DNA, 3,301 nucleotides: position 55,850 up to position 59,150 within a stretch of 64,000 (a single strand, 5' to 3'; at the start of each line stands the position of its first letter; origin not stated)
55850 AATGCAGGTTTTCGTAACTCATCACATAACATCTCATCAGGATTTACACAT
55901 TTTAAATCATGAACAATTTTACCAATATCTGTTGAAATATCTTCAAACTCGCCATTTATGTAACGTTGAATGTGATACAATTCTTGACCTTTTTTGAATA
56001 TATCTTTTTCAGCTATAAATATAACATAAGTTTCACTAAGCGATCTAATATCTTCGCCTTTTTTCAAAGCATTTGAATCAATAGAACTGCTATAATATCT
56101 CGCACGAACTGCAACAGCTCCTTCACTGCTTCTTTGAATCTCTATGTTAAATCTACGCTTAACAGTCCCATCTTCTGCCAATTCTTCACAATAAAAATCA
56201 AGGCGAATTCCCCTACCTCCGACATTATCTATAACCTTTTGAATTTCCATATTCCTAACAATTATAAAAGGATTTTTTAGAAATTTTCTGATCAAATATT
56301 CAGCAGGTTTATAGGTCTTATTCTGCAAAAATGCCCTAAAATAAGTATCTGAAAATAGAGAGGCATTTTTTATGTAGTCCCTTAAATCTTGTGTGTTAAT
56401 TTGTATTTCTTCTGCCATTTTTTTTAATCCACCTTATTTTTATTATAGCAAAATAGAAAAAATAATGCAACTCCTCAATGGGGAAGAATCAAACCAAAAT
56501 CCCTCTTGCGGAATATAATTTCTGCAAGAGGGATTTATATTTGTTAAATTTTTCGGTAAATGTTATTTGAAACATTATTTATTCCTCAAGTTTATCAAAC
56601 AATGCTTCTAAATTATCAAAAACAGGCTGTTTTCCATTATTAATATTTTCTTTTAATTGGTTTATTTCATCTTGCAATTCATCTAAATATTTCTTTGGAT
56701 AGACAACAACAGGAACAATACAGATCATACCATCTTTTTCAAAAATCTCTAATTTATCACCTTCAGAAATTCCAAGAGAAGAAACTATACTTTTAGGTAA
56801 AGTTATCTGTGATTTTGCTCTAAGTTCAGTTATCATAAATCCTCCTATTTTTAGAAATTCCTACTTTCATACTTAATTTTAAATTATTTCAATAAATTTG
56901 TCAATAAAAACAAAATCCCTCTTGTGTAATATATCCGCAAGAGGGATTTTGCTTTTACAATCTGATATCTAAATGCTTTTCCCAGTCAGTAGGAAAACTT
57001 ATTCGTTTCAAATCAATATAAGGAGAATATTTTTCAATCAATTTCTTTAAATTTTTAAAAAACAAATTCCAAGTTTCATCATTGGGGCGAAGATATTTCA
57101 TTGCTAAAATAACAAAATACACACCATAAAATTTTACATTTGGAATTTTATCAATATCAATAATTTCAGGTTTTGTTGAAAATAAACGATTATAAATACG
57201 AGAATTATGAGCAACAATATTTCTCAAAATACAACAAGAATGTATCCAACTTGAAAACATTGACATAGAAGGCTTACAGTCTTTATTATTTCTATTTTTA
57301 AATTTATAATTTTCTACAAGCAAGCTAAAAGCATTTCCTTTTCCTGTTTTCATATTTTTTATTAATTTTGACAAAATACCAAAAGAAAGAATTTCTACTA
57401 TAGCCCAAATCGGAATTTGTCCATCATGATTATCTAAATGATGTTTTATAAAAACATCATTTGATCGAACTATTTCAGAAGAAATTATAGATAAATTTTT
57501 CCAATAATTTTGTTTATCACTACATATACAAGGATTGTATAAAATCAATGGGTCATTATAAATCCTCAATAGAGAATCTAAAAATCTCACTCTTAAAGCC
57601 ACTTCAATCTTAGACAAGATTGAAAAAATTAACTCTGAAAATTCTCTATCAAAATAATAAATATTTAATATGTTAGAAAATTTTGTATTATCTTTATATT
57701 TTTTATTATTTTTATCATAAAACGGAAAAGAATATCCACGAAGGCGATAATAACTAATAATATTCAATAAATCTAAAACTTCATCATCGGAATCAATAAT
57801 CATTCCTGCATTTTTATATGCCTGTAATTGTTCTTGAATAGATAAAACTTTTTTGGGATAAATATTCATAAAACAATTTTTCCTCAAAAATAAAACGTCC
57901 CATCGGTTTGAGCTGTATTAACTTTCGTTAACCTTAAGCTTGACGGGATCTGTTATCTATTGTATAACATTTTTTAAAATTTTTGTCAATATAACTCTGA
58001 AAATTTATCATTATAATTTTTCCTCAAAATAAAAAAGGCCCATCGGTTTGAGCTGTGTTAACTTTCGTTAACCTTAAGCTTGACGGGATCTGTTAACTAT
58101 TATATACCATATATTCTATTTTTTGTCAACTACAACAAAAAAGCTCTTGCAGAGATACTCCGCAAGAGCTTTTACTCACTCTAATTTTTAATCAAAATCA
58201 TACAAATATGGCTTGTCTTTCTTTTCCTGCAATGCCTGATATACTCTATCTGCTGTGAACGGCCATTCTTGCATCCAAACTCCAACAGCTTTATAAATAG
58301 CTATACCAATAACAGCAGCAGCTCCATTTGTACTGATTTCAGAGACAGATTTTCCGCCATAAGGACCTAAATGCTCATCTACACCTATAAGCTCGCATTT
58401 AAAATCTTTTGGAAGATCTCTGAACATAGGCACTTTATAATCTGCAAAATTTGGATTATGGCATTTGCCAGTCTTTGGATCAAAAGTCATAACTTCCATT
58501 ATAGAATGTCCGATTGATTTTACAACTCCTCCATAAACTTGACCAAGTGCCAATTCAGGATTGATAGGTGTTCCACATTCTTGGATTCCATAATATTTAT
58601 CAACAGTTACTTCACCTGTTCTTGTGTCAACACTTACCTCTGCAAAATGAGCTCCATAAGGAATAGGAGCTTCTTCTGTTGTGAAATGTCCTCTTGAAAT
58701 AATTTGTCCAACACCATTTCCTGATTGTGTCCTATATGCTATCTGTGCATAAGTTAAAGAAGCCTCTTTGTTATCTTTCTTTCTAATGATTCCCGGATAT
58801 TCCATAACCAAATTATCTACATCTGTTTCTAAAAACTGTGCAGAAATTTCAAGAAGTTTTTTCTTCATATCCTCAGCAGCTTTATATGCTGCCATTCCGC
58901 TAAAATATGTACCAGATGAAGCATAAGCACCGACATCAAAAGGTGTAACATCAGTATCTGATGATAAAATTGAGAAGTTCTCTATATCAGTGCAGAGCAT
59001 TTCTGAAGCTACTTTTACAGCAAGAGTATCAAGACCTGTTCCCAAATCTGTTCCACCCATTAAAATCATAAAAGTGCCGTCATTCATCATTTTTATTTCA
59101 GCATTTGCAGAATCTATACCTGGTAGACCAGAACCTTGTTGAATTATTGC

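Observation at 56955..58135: AbiF/Abi_2 (HEPN) gene preceded by two tandem promoter + structured-RNA units: candidate RNA-antitoxin abortive-infection system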

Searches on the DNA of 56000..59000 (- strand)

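Call 3: search_rna_families(source=window, start=56000, end=59000, threshold=evalue, max_evalue=1, show_alignments=4)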
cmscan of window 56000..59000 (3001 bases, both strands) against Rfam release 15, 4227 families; matches with E-value up to 1: 5.
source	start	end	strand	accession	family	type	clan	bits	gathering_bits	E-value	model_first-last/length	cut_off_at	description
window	56907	56986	-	RF02495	ohsC_RNA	Gene; antitoxin;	-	29.9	50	0.081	1-77/77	no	Oppression of Hydrophobic ORF by sRNA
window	56904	56962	+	RF04344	Plastid-psbA-3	Cis-reg;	CL00153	26.7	48.4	0.058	1-57/57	no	Plastid-psbA-3 3UTR RNA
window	56903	56955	-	RF04344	Plastid-psbA-3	Cis-reg;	CL00153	23.6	48.4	0.34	1-57/57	no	Plastid-psbA-3 3UTR RNA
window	58038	58087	-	RF03085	abiF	Gene; sRNA;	-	22.8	37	0.68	1-37/37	no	abiF RNA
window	57898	57947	-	RF03085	abiF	Gene; sRNA;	-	22.6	37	0.74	1-37/37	no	abiF RNA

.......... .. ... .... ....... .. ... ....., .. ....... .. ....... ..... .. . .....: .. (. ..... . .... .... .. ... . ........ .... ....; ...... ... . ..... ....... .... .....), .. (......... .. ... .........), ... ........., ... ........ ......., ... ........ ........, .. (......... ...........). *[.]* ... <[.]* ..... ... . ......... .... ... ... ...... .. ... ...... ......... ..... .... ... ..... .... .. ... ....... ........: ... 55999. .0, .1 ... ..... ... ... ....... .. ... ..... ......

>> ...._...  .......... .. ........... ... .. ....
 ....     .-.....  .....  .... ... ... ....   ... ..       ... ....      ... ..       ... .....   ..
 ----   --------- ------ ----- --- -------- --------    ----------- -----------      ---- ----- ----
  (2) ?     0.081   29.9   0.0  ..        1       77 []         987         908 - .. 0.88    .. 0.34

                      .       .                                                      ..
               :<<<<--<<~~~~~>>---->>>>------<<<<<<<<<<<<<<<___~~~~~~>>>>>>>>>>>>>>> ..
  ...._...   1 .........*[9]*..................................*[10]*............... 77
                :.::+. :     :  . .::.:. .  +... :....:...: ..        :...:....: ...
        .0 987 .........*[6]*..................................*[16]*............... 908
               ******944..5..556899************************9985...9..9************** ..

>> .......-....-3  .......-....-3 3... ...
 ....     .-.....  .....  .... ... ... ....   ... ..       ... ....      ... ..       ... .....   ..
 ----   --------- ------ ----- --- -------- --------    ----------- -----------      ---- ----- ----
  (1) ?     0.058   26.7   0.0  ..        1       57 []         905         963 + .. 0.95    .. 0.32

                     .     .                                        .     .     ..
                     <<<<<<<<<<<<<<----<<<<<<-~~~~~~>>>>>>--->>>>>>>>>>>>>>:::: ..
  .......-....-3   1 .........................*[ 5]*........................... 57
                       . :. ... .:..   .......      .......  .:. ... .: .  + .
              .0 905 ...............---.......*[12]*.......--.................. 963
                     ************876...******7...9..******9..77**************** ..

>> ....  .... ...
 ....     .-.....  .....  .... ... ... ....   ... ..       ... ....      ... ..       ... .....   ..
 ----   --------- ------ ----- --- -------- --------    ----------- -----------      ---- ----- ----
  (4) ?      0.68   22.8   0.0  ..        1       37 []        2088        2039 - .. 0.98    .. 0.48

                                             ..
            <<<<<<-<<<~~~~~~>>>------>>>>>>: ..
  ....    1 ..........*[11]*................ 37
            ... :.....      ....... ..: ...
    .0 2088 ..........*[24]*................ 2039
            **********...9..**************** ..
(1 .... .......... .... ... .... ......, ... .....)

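Call 57: search_with_rna_model(model_id=R1, sources=[L001, L002, L007, L088, L089, L009, L010, L011, L012, L013, L014, L015, L016, L017, L018, L019, L020, L021, L022, L023, L024, L025, L026, L027, L028, L029, L030, L031, L032, L033, L034, L035, L036, L037, L038, L039, L040, L041, L042, L043, L044, L045, L046, L047, L048, L049, L050, L051, L052, L053, L054, L055, L056, L057, L058, L059, L060, L061, L062, L063, L064, L065, L066, L067, L068, L069, L070, L071, L072, L073, L074, L075, L076, L077, L078, L079, L080, L081, L082, L083, L084, L085, L086, L087], max_evalue=0.01)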
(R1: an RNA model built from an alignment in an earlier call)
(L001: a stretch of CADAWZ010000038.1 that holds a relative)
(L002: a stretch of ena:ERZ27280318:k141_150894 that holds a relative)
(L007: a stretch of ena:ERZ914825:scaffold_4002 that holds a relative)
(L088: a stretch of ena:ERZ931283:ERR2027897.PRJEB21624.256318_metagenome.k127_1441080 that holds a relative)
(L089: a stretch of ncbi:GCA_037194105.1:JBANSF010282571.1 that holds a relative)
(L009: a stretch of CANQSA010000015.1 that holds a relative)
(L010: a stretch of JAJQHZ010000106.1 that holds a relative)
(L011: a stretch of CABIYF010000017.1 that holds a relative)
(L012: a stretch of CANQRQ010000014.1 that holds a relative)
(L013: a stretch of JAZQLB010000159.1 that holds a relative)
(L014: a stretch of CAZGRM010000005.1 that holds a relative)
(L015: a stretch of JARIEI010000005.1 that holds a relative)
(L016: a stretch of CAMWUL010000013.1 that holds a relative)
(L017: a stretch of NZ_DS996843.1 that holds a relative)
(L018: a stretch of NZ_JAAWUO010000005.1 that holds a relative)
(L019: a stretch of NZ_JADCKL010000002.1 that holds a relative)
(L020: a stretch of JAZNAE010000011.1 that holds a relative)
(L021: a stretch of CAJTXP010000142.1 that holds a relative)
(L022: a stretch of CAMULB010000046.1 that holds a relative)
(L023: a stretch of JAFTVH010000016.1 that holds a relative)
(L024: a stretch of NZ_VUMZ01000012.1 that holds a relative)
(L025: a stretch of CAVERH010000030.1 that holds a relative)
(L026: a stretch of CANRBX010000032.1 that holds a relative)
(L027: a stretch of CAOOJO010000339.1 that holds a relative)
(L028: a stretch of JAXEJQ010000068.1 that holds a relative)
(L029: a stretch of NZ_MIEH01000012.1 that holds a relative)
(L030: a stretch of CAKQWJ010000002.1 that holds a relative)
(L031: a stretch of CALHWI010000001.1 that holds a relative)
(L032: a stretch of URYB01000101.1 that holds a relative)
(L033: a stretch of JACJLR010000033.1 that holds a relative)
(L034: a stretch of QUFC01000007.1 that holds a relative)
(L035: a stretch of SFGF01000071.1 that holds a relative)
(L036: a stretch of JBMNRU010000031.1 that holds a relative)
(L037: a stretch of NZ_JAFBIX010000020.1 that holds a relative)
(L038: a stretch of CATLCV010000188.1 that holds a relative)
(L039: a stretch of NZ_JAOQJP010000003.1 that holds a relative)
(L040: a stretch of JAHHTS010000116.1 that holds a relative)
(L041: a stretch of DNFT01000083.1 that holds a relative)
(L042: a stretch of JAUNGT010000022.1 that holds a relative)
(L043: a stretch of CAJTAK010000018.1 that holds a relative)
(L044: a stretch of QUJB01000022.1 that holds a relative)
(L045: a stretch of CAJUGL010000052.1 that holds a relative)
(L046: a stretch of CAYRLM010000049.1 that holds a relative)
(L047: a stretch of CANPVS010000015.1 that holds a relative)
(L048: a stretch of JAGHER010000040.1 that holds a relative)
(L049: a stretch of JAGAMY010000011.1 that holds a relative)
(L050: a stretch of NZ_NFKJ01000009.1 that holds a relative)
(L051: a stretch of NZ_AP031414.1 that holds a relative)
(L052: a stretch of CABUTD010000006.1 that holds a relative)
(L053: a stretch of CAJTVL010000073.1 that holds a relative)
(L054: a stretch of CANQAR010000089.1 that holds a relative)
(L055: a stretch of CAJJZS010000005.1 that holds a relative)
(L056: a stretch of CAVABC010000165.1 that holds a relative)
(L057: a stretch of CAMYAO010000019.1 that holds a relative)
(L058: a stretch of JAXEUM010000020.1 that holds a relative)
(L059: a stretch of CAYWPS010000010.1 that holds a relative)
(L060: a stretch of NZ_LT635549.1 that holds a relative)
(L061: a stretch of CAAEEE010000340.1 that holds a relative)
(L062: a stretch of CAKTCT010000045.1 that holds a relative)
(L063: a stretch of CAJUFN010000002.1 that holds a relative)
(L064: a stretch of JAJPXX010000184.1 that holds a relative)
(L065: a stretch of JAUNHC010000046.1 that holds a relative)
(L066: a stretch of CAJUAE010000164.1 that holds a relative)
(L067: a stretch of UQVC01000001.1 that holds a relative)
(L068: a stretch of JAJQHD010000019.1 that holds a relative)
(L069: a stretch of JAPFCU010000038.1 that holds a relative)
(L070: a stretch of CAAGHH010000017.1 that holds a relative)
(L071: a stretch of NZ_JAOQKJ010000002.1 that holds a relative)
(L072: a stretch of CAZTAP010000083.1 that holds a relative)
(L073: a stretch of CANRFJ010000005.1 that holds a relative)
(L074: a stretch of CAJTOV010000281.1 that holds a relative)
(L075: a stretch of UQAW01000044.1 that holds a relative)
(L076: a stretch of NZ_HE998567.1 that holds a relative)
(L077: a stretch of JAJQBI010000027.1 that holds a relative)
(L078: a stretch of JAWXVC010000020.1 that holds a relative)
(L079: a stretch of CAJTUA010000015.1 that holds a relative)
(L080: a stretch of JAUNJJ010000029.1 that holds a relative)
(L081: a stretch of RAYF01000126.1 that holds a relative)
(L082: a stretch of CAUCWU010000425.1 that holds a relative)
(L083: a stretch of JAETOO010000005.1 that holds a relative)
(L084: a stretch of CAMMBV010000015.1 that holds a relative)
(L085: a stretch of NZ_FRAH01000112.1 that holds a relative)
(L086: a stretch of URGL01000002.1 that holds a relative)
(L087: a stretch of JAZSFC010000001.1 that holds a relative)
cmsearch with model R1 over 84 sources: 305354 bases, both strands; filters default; matches with E-value up to 0.01: 163.
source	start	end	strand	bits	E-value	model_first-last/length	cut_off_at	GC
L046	2446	2494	+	69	9.7e-17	1-49/49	no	0.41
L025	2448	2496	+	68.5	1.4e-16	1-49/49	no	0.43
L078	2434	2482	+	68.5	1.4e-16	1-49/49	no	0.41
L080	2443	2491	+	68.3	1.6e-16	1-49/49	no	0.35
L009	2447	2495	+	68.1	1.9e-16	1-49/49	no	0.45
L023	1423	1472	+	66.5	5.4e-16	1-49/49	no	0.54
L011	1422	1470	+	66.5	5.5e-16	1-49/49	no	0.55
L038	1431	1481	+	66.4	5.6e-16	1-49/49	no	0.53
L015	101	151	+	65.6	9.7e-16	1-49/49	no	0.53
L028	1422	1472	+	65.6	9.7e-16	1-49/49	no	0.53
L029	67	117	+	65.6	9.7e-16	1-49/49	no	0.53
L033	1431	1481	+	65.6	9.7e-16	1-49/49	no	0.53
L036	1431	1481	+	65.6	9.7e-16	1-49/49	no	0.53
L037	1431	1481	+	65.6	9.7e-16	1-49/49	no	0.53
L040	680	730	+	65.6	9.7e-16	1-49/49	no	0.53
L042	1431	1481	+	65.6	9.7e-16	1-49/49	no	0.53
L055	1431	1481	+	65.6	9.7e-16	1-49/49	no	0.53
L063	1431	1481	+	65.6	9.7e-16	1-49/49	no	0.53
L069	1250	1300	+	65.6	9.7e-16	1-49/49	no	0.53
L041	1423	1473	+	65.4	1.1e-15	1-49/49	no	0.55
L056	2095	2143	+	65.4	1.1e-15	1-49/49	no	0.39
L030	1421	1471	+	65.1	1.4e-15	1-49/49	no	0.55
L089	1455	1503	+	65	1.5e-15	1-49/49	no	0.49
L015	1106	1150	+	64.9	1.5e-15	1-49/49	no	0.38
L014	1431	1481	+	64.8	1.6e-15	1-49/49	no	0.55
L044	1431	1481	+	64.8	1.6e-15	1-49/49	no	0.55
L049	1431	1481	+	64.8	1.6e-15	1-49/49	no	0.55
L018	1430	1481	+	64.7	1.7e-15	1-49/49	no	0.52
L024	1430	1481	+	64.7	1.7e-15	1-49/49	no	0.52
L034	1421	1472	+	64.7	1.7e-15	1-49/49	no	0.52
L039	1421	1472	+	64.7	1.7e-15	1-49/49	no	0.52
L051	1428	1479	+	64.7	1.7e-15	1-49/49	no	0.52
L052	1421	1472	+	64.7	1.7e-15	1-49/49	no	0.52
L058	1430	1481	+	64.7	1.7e-15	1-49/49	no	0.52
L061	1430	1481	+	64.7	1.7e-15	1-49/49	no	0.52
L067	1430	1481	+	64.7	1.7e-15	1-49/49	no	0.52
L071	1431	1482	+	64.7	1.7e-15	1-49/49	no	0.52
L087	1419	1471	+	64.7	1.8e-15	1-49/49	no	0.53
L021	280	331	+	64.3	2.3e-15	1-49/49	no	0.56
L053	1426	1477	+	64.3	2.3e-15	1-49/49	no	0.56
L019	1420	1472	+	63.8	3.1e-15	1-49/49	no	0.51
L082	1331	1379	+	63.7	3.4e-15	1-49/49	no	0.59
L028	2427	2471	+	63.7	3.5e-15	1-49/49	no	0.42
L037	2436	2480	+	63.7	3.5e-15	1-49/49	no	0.42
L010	2463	2511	+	63.6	3.6e-15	1-49/49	no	0.51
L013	110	162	+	63.5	3.9e-15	1-49/49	no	0.49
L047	2445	2493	+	63.4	4.1e-15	1-49/49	no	0.43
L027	390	442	+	63.4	4.2e-15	1-49/49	no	0.57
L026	1430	1480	+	63.4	4.3e-15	1-49/49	no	0.55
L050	1431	1481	+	63.4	4.3e-15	1-49/49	no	0.55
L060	1430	1480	+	63.4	4.3e-15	1-49/49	no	0.55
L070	1431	1481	+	63.3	4.6e-15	1-49/49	no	0.51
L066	2441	2490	+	63.2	4.7e-15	1-49/49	no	0.38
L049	2436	2480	+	62.9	5.7e-15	1-49/49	no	0.38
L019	2427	2471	+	62.8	6.3e-15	1-49/49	no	0.38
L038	2436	2480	+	62.8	6.3e-15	1-49/49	no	0.38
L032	1422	1472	+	62.7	6.7e-15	1-49/49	no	0.55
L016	1426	1478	+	62.3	8.9e-15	1-49/49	no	0.57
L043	1425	1477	+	62.3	9.1e-15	1-49/49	no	0.53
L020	1430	1482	+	62.2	9.1e-15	1-49/49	no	0.53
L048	1422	1472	+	62.2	9.2e-15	1-49/49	no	0.53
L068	2462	2510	+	61.9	1.1e-14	1-49/49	no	0.51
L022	1425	1477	+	61.8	1.3e-14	1-49/49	no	0.58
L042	2436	2481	+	61.7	1.3e-14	1-49/49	no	0.43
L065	2446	2494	+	61.4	1.6e-14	1-49/49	no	0.45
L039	2427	2469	+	61.2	1.8e-14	1-49/49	no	0.47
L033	2436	2480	+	61.2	1.8e-14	1-49/49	no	0.42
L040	1685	1729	+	61.2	1.8e-14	1-49/49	no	0.42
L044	2436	2480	+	61.2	1.8e-14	1-49/49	no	0.42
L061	2436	2480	+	61.2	1.8e-14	1-49/49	no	0.42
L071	2436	2480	+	61.2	1.8e-14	1-49/49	no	0.42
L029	1072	1117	+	61.1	1.9e-14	1-49/49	no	0.41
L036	2436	2481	+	61.1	1.9e-14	1-49/49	no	0.41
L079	2447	2495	+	61.1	1.9e-14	1-49/49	no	0.37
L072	63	113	+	61.1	1.9e-14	1-49/49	no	0.59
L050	2436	2479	+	60.9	2.3e-14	1-49/49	no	0.41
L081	1429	1480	+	60.6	2.7e-14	1-49/49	no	0.56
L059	2450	2501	+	60.6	2.7e-14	1-49/49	no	0.4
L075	1383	1433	+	60.5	2.9e-14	1-49/49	no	0.51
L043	2443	2493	+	60.4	3.2e-14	1-49/49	no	0.49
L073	1430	1481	+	60.3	3.3e-14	1-49/49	no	0.54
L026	2436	2480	+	60.3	3.4e-14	1-49/49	no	0.49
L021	1297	1346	+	60.2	3.7e-14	1-49/49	no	0.56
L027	1408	1457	+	60.2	3.7e-14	1-49/49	no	0.56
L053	2443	2492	+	60.2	3.7e-14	1-49/49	no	0.56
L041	2427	2470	+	59.8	4.6e-14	1-49/49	no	0.43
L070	2436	2479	+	59.7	5e-14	1-49/49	no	0.39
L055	2436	2480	+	59.7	5.1e-14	1-49/49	no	0.47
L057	1421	1472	+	59.6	5.3e-14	1-49/49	no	0.5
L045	2509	2558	+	59.6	5.5e-14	1-49/49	no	0.56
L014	2436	2480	+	59.6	5.5e-14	1-49/49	no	0.47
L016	2443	2492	+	59.5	5.7e-14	1-49/49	no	0.6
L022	2443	2492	+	59.4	6.2e-14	1-49/49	no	0.6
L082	2325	2373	+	59.3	6.5e-14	1-49/49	no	0.57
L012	2444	2492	+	59.2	7e-14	1-49/49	no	0.49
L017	1420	1472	+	59.2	7.1e-14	1-49/49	no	0.51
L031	1420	1472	+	59.2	7.1e-14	1-49/49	no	0.51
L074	174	224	+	58.7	9.9e-14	1-49/49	no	0.61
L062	2447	2496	+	58.6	1.1e-13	1-49/49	no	0.54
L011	2427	2470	+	58.3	1.3e-13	1-49/49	no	0.39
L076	1422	1472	+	58.2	1.3e-13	1-49/49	no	0.55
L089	430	487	+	57.8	1.8e-13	1-49/49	no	0.55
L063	2436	2480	+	57.8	1.8e-13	1-49/49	no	0.38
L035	1001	1046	+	57.7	1.9e-13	1-49/49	no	0.43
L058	2436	2481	+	57.7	1.9e-13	1-49/49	no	0.43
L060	2436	2479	+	57.7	1.9e-13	1-49/49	no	0.45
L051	2436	2480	+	57.6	2.1e-13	1-49/49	no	0.47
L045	1426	1478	+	57.2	2.7e-13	1-49/49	no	0.58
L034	2427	2469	+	56.9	3.2e-13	1-49/49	no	0.49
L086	2447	2495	+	56.3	4.8e-13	1-49/49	no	0.47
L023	2427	2471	+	56.2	5.3e-13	1-49/49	no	0.42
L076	2427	2470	+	56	5.7e-13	1-49/49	no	0.34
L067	2436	2479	+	56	5.8e-13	1-49/49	no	0.43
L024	2436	2478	+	55.9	6.4e-13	1-49/49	no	0.51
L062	1428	1479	+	55.5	8.2e-13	1-49/49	no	0.62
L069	2255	2299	+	55.3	9.2e-13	1-49/49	no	0.38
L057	2427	2469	+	55.3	9.5e-13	1-49/49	no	0.42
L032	2427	2471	+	54.8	1.3e-12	1-49/49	no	0.42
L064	2448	2496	+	54.5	1.6e-12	1-49/49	no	0.51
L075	2388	2432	+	54.4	1.7e-12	1-49/49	no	0.44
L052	2427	2469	+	54.2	2e-12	1-49/49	no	0.51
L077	2461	2509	+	54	2.2e-12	1-49/49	no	0.47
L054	2430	2478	+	54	2.3e-12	1-49/49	no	0.45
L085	1421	1472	+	53.7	2.7e-12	1-49/49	no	0.48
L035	1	46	+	53.6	3e-12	6-49/49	5'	0.57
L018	2436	2480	+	52.6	5.9e-12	1-49/49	no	0.4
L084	1417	1480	+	52.2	7.6e-12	1-49/49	no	0.59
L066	1418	1479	+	52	8.6e-12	1-49/49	no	0.53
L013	1121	1165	+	51.7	1e-11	1-49/49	no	0.38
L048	2427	2471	+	51.4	1.2e-11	1-49/49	no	0.44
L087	2427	2471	+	51.4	1.3e-11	1-49/49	no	0.42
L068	1417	1480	+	51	1.7e-11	1-49/49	no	0.56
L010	1417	1480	+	50.7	2e-11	1-49/49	no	0.59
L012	1405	1478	+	50.6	2.2e-11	1-49/49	no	0.64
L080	1423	1480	+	50.6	2.2e-11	1-49/49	no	0.48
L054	1402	1462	+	50.2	2.9e-11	1-49/49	no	0.57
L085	2427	2471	+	50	3.2e-11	1-49/49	no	0.42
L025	1418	1478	+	49.7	4e-11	1-49/49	no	0.52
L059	1421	1480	+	49.6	4.1e-11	1-49/49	no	0.52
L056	1064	1124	+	49.6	4.2e-11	1-49/49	no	0.54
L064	1420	1483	+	49.6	4.3e-11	1-49/49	no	0.55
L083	1421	1476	+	49.6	4.3e-11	1-49/49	no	0.57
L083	2443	2490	+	49.3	5.2e-11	1-49/49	no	0.52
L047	1407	1480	+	48.5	8.9e-11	1-49/49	no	0.64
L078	1413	1472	+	48.2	1e-10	1-49/49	no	0.55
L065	1420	1479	+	48.2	1e-10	1-49/49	no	0.57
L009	1421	1481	+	47.9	1.3e-10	1-49/49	no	0.61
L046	1420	1481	+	47.9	1.3e-10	1-49/49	no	0.53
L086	1420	1477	+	47.3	1.9e-10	1-49/49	no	0.57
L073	2443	2490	+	47.2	2.1e-10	1-49/49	no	0.44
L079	1425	1484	+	46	4.6e-10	1-49/49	no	0.53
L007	2775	2836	+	45.2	7.7e-10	1-49/49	no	0.42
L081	2443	2490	+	44.7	1.1e-09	1-49/49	no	0.44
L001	2915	2976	+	43.8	2e-09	1-49/49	no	0.44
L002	2775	2836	+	43.8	2e-09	1-49/49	no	0.44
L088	251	312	+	43.8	2e-09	1-49/49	no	0.44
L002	2915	2976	+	43.2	3.1e-09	1-49/49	no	0.42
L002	5447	5508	+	43.2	3.1e-09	1-49/49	no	0.42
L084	2512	2568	+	40.9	1.4e-08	1-49/49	no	0.63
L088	114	175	+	40.9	1.4e-08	1-49/49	no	0.42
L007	2915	2976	+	40.9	1.4e-08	1-49/49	no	0.44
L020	2445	2500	+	39.8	3e-08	1-49/49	no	0.41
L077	1418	1481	+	39.7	3.1e-08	1-49/49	no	0.56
